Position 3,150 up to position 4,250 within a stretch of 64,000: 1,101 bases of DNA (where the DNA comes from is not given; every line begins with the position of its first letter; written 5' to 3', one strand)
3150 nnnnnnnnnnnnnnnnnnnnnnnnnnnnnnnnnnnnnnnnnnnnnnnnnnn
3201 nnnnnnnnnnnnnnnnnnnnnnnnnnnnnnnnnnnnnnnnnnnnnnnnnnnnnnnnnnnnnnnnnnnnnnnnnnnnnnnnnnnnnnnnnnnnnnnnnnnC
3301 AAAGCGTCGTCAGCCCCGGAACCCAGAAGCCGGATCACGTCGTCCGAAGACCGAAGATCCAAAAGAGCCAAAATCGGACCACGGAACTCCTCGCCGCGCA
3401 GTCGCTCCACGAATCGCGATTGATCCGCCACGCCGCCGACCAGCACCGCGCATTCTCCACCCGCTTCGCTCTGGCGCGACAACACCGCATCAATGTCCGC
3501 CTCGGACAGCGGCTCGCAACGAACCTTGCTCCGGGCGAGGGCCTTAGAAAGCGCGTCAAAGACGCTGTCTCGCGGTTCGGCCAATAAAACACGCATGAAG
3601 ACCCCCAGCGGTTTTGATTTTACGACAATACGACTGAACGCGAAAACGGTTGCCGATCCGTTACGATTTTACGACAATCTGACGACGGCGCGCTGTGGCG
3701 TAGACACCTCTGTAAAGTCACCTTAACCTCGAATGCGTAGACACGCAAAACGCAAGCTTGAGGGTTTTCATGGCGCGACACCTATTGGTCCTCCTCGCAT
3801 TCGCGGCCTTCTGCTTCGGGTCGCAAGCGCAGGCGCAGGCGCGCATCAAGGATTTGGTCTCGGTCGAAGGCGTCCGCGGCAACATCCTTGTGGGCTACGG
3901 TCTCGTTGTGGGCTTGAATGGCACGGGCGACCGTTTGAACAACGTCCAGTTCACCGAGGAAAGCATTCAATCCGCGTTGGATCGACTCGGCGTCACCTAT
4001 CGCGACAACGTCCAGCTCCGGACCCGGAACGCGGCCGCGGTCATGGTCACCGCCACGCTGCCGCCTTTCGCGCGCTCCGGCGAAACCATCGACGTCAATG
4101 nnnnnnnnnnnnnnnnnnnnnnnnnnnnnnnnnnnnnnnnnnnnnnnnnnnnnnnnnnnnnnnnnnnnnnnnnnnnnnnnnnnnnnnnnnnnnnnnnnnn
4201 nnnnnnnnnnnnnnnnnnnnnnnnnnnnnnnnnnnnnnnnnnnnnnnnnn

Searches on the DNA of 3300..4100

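Call 62: search_rna_families(source=window, start=3300, end=4100, threshold=evalue, max_evalue=1)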
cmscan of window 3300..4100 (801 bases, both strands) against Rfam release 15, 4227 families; matches with E-value up to 1: 0.
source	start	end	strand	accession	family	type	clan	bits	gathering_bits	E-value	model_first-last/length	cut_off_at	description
